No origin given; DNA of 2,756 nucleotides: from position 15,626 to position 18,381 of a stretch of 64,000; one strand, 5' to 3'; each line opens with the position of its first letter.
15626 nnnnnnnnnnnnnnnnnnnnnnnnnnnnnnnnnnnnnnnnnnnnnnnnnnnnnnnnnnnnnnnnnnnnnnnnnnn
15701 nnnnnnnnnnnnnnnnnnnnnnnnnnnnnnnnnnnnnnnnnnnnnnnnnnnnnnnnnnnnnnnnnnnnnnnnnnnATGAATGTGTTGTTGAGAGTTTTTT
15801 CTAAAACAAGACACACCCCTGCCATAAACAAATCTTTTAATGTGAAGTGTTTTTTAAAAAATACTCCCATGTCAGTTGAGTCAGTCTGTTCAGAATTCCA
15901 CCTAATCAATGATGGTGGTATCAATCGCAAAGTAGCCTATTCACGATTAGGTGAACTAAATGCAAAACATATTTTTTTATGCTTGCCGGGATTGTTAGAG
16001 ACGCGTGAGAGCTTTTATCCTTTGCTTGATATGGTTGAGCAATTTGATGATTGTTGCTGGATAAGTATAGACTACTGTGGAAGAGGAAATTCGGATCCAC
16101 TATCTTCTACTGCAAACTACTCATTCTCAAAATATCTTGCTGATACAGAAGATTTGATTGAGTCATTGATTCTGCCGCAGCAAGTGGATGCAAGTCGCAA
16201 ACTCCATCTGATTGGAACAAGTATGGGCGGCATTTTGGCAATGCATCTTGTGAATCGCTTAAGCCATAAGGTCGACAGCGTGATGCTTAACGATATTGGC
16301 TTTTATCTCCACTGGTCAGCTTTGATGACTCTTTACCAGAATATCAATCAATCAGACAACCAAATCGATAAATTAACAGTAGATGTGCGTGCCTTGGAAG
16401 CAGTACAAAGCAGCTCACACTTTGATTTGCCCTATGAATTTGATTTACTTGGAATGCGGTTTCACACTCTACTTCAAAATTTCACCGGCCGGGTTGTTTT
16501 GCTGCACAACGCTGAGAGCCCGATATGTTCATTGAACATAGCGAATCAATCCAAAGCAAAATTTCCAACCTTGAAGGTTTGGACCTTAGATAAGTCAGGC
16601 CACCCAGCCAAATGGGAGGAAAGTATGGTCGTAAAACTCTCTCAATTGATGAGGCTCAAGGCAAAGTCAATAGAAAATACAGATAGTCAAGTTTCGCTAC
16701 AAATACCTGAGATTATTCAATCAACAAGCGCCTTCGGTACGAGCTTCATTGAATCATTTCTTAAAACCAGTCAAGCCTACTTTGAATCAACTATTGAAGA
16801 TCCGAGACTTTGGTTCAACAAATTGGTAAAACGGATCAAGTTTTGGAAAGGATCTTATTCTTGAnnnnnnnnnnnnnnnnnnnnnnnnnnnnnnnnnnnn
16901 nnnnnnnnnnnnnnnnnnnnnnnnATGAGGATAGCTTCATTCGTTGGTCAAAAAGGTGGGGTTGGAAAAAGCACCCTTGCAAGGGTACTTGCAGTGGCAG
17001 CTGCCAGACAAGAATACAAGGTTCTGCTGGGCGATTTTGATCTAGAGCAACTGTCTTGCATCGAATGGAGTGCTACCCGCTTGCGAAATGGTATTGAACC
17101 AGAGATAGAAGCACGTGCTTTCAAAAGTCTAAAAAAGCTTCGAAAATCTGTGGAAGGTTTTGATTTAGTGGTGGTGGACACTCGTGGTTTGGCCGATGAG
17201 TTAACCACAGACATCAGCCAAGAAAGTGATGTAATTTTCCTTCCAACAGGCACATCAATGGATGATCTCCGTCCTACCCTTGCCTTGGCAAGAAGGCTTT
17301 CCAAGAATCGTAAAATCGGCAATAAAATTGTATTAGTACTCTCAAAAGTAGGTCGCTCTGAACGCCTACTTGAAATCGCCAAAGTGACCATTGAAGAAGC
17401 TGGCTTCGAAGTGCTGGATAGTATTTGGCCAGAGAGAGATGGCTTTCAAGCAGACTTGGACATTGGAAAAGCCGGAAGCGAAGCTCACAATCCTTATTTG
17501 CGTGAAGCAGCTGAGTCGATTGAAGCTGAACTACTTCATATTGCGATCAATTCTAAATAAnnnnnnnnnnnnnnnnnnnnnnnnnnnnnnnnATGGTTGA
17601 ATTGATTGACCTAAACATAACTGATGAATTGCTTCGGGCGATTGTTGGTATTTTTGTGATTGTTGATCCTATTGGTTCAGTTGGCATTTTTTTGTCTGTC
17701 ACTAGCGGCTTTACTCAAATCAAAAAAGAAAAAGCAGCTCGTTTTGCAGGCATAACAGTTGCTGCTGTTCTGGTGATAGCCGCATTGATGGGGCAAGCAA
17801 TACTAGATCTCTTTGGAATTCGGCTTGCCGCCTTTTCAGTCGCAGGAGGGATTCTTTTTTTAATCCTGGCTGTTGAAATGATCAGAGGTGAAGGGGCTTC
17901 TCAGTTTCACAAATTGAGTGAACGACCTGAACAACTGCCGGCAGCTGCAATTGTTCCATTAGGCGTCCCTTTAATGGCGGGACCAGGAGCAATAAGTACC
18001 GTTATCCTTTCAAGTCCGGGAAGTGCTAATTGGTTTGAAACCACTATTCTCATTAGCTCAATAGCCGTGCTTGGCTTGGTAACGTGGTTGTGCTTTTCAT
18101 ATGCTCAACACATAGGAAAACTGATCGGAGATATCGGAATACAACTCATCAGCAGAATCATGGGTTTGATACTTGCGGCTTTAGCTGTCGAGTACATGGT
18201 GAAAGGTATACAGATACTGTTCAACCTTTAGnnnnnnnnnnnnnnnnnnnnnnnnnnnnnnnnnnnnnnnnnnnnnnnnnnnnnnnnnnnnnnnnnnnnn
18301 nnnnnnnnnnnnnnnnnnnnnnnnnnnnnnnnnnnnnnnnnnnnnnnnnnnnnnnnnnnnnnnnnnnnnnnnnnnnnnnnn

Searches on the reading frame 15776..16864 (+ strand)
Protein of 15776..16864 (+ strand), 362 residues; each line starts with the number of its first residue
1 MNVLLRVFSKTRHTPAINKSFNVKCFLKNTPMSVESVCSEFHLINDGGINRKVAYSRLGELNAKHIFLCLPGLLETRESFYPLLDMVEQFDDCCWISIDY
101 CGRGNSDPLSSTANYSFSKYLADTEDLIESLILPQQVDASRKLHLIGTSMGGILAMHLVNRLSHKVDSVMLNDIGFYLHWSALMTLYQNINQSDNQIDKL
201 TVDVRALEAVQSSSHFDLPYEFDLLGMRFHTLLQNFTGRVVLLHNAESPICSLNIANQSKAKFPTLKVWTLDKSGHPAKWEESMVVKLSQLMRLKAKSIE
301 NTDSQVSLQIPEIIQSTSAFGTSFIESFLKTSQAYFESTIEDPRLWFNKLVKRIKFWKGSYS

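Call 12: search_protein_families(library=pfam, proteins=[window:15776-16864:+], max_evalue=0.01)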
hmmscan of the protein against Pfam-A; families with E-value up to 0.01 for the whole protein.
window:15776-16864:+ (362 aa): 3 families
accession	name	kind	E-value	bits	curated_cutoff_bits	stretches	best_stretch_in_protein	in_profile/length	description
PF00561.26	Abhydrolase_1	-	3.5e-13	50.2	25.8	1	67-181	3-106/245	alpha/beta hydrolase fold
PF12146.15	Hydrolase_4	-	7.2e-07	29.2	27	1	96-171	35-106/239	Serine aminopeptidase, S33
PF12697.13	Abhydrolase_6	-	1.9e-06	29.1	26.3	1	68-185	2-106/217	Alpha/beta hydrolase family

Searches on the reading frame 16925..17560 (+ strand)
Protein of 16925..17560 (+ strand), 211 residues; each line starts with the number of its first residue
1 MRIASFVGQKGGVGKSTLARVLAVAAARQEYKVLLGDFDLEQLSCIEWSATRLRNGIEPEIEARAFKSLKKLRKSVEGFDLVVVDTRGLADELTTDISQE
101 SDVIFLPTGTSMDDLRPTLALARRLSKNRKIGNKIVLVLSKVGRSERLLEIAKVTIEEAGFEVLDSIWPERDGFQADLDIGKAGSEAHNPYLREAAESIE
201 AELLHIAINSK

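Call 12: search_protein_families(library=pfam, proteins=[window:16925-17560:+], max_evalue=0.01)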
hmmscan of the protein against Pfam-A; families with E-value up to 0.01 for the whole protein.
window:16925-17560:+ (211 aa): 9 families
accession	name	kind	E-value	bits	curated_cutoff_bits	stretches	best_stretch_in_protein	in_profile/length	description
PF01656.29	CbiA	-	4.6e-13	49.7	25.4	1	6-172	3-113/125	CobQ/CobB/MinD/ParA nucleotide binding domain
PF13614.12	AAA_31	-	3.3e-09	37.4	27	1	1-41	1-41/177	AAA domain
PF09140.17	MipZ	-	4.7e-06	26.5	20.7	1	7-53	6-52/262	ATPase MipZ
PF07015.17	VirC1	-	6.1e-06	26.2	24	1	1-125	1-130/231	VirC1 protein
PF10609.15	ParA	-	7.6e-06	26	27.1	1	9-41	11-43/246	NUBPL iron-transfer P-loop NTPase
PF02374.21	ArsA_ATPase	-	1.6e-05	24.7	24.3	1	6-35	5-34/305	Anion-transporting ATPase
PF16575.11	CLP1_P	-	0.00044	20.5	26.6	1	12-42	4-34/188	mRNA cleavage and polyadenylation factor CLP1 P-loop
PF00448.28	SRP54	-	0.00052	20.1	22.7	1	5-91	5-96/196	SRP54-type protein, GTPase domain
PF00004.35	AAA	-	0.0028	18.5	21.2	0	12-131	8-129/131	ATPase family associated with various cellular activities (AAA)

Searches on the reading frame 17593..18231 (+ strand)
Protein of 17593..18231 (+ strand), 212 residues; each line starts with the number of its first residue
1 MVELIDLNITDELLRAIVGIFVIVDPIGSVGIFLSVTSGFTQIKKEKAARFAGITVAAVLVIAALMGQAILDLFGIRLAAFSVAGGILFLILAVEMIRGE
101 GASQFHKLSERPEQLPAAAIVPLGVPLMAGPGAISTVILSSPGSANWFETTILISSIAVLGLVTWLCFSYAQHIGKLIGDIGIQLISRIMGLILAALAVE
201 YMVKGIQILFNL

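Call 12: search_protein_families(library=pfam, proteins=[window:17593-18231:+], max_evalue=0.01)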
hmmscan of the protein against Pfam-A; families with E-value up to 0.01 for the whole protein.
window:17593-18231:+ (212 aa): 1 family
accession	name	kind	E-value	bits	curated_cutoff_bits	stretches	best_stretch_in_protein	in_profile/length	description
PF01914.23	MarC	-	5.7e-49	166.8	23.9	1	13-209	4-202/203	MarC family integral membrane protein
